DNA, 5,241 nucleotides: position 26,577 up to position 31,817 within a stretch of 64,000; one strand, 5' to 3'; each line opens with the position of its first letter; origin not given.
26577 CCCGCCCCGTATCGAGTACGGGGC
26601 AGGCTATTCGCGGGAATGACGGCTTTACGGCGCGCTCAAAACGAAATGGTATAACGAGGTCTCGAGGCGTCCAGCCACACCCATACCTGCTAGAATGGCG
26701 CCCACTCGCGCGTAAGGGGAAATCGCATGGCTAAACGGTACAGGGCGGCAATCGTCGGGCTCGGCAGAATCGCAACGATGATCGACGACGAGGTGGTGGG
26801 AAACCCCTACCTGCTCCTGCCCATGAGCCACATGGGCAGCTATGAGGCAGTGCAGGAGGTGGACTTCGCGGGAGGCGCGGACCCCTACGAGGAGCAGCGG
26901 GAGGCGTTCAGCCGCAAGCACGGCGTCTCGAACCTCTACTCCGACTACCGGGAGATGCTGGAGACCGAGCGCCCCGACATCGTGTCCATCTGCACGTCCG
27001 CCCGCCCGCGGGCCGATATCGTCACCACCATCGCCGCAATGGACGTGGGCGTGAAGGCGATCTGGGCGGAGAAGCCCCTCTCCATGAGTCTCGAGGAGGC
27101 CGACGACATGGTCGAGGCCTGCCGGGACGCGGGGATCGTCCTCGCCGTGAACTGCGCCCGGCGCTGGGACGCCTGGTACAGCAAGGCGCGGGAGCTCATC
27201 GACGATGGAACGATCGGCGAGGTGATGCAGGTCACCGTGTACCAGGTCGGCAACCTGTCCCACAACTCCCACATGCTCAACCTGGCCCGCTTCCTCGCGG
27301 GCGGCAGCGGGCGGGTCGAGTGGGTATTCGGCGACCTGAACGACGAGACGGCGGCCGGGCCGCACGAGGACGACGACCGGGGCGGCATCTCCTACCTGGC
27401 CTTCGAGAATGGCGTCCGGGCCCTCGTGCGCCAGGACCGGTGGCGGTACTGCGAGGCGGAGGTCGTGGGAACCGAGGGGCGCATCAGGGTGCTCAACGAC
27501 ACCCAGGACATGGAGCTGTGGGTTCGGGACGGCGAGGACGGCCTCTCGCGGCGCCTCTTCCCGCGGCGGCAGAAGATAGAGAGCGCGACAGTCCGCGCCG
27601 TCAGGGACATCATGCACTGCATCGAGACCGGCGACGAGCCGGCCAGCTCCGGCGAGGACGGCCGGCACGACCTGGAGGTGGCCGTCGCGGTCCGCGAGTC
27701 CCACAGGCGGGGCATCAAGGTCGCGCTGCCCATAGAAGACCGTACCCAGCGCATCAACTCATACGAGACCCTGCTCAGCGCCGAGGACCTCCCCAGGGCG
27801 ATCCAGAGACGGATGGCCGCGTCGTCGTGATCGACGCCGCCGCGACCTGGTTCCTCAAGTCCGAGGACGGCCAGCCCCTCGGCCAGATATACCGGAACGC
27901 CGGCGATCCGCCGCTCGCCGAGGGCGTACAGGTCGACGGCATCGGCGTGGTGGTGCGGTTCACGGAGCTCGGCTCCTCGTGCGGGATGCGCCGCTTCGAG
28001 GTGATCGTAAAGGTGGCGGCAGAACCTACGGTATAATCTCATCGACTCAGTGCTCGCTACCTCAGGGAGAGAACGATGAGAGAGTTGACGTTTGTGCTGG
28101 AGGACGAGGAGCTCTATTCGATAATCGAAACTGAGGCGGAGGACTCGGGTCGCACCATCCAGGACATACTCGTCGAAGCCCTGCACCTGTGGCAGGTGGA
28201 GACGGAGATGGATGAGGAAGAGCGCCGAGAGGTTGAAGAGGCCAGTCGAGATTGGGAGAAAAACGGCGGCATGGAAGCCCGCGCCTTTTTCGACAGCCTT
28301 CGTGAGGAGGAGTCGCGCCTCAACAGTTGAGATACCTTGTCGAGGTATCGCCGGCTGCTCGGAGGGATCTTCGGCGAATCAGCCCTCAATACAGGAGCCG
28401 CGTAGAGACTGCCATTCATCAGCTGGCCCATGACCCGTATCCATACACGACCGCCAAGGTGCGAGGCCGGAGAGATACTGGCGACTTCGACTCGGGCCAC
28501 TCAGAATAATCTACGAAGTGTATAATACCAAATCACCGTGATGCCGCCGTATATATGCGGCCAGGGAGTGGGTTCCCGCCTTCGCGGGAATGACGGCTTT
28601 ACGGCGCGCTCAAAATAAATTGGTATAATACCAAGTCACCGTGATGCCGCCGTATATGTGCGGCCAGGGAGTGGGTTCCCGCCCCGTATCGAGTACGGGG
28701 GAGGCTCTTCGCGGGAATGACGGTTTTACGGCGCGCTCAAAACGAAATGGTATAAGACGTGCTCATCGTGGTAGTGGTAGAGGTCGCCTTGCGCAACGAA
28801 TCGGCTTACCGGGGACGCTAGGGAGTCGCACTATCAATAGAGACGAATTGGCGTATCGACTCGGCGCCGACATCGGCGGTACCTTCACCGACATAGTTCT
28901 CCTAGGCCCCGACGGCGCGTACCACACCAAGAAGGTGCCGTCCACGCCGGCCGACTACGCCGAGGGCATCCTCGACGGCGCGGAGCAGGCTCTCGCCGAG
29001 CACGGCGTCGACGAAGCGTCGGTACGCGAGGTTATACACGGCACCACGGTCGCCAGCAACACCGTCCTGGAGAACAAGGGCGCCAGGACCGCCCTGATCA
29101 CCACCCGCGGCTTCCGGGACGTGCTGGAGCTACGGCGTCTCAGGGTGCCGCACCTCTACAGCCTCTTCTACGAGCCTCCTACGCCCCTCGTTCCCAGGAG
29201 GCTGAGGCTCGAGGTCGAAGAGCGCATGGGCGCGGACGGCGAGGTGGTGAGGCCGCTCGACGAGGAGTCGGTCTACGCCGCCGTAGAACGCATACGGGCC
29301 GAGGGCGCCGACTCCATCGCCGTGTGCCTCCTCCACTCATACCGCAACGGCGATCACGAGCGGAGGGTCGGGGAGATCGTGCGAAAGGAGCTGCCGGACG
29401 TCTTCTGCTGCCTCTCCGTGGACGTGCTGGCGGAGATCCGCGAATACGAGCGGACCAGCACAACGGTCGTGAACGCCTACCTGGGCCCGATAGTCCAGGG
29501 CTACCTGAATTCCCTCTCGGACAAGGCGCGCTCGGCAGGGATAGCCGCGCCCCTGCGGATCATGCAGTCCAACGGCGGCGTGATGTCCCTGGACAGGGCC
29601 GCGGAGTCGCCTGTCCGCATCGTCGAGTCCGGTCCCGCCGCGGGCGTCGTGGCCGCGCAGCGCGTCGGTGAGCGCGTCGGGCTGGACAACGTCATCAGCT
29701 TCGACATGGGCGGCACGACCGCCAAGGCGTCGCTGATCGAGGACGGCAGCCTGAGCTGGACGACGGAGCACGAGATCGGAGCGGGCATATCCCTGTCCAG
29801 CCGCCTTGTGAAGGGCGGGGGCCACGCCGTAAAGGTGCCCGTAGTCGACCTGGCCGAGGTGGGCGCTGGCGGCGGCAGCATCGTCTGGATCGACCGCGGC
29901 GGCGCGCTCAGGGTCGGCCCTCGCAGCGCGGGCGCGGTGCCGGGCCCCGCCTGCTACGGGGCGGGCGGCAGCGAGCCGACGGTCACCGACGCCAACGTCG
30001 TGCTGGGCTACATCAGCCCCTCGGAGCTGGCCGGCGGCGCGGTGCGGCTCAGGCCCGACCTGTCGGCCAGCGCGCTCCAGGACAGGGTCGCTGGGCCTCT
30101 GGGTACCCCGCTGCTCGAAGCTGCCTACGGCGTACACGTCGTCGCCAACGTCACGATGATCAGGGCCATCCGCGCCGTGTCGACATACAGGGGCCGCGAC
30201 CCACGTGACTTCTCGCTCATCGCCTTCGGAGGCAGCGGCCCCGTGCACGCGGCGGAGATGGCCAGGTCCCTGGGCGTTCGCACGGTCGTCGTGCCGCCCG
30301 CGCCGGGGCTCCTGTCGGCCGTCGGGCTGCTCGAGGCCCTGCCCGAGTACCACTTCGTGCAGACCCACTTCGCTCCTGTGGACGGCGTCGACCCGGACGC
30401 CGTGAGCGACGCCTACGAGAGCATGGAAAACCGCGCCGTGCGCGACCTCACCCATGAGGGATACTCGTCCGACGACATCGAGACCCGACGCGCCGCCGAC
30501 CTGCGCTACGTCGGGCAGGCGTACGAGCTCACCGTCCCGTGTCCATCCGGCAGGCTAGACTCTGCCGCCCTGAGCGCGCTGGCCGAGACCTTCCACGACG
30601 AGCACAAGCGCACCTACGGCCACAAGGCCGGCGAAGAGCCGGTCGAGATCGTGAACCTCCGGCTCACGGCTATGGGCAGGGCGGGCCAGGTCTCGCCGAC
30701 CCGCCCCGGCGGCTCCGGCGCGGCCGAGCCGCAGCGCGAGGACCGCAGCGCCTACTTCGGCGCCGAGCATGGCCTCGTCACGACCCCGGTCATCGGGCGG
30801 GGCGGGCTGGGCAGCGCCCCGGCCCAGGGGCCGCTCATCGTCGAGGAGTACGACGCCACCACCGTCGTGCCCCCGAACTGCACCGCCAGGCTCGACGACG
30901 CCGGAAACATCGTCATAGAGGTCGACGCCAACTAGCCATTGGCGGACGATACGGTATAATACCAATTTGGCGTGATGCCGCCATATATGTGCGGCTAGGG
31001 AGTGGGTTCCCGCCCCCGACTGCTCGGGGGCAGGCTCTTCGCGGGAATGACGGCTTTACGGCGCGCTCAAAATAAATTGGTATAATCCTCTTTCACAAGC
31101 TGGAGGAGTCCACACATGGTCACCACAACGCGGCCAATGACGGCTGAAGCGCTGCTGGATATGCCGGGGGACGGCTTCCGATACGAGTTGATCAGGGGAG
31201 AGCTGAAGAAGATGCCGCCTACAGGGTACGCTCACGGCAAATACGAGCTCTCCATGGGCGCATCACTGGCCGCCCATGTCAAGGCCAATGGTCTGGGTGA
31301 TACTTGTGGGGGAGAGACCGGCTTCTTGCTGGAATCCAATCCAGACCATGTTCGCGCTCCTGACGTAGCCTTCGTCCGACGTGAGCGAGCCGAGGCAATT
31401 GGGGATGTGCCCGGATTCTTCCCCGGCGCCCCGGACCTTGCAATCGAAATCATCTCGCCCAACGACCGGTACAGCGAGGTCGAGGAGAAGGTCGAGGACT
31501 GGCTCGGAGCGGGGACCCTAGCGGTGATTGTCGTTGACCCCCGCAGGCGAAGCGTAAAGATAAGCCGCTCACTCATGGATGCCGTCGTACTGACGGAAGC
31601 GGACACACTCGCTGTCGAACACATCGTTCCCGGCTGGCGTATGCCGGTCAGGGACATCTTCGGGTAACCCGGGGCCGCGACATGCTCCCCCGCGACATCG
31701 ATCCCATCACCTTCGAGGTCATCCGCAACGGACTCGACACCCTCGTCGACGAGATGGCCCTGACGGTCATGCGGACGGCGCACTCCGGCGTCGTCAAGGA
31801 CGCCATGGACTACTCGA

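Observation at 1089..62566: Sixteen near-identical 100/123/124-bp TIR elements (MITE-A/B) with 3-bp TNA target-site duplications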

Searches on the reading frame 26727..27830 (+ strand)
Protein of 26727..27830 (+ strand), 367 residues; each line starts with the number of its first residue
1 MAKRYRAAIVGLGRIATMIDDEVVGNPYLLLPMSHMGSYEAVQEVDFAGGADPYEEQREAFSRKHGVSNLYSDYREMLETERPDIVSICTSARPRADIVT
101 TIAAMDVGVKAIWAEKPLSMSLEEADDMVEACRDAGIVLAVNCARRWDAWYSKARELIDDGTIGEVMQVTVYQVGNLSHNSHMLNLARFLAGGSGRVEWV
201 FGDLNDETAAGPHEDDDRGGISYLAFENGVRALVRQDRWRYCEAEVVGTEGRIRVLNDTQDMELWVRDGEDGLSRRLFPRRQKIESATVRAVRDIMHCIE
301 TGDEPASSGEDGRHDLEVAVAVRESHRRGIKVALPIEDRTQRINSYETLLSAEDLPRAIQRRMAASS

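Call 30: find_encoding_contigs(protein=window:26727-27830:+, flank=10000, max_places=10)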
Protein window:26727-27830:+ (367 aa): no gene with exactly this product is on record in the collection.

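Call 50: search_protein_families(library=pfam, proteins=[window:26727-27830:+], max_evalue=0.001)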
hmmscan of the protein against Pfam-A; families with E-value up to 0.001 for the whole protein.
window:26727-27830:+ (367 aa): 4 families
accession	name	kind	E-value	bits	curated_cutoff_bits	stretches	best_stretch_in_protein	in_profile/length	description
PF01408.29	GFO_IDH_MocA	-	1.3e-15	58.6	24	1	6-142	2-119/120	Oxidoreductase family, NAD-binding Rossmann fold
PF02894.22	GFO_IDH_MocA_C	-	1.6e-11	44.9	22.9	1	175-334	41-218/218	Oxidoreductase family, C-terminal alpha/beta domain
PF22725.1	GFO_IDH_MocA_C3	-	8.9e-09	35.8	27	1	180-254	50-124/124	GFO/IDH/MocA C-terminal domain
PF13380.12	CoA_binding_2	-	0.00042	21.2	22.8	1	74-143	46-110/116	CoA binding domain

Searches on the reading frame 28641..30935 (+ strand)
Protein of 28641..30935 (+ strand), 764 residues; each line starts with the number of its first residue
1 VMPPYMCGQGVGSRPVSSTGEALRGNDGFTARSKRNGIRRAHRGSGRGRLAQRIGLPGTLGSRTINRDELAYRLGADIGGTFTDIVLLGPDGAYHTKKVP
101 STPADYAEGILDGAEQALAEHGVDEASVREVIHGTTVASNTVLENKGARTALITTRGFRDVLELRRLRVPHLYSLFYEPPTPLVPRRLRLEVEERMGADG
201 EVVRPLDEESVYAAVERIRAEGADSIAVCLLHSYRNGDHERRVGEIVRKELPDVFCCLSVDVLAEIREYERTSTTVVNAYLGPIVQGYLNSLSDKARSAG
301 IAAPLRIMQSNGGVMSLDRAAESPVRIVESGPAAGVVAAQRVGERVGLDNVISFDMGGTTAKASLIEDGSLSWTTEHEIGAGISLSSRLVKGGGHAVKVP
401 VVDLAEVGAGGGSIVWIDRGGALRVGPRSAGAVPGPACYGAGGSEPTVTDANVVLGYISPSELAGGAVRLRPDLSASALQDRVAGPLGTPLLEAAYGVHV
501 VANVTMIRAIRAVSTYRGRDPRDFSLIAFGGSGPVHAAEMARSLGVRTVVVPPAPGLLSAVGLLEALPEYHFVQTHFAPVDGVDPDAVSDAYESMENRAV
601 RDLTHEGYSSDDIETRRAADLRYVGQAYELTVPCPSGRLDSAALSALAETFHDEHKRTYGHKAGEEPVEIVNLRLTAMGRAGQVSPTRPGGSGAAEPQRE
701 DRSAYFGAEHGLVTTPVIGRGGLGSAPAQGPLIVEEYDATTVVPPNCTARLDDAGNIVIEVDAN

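Call 50: search_protein_families(library=pfam, proteins=[window:28641-30935:+], max_evalue=0.001)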
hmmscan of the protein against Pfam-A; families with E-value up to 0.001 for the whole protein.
window:28641-30935:+ (764 aa): 3 families
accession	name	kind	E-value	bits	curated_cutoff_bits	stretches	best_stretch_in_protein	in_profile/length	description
PF01968.24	Hydantoinase_A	-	3.9e-93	312.3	22.9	1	271-566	1-285/291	Hydantoinase/oxoprolinase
PF05378.19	Hydant_A_N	-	1.6e-56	191.2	25.2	1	73-250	1-175/176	Hydantoinase/oxoprolinase N-terminal region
PF19278.4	Hydant_A_C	-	1.3e-09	38.2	21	1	587-753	13-184/193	Hydantoinase/oxoprolinase C-terminal domain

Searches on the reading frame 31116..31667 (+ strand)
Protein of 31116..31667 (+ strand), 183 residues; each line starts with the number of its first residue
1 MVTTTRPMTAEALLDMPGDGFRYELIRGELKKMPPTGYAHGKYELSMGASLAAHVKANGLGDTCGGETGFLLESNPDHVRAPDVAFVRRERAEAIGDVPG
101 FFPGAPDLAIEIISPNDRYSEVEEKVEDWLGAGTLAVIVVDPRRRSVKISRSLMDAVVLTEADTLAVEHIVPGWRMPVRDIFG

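Call 40: search_protein_families(library=pfam, proteins=[window:31116-31667:+], max_evalue=0.001)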
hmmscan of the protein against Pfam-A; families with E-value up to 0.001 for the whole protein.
window:31116-31667:+ (183 aa): 1 family
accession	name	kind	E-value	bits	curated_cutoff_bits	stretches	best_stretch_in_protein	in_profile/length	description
PF05685.18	Uma2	-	6.6e-31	107.5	27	1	11-178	2-171/172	Putative restriction endonuclease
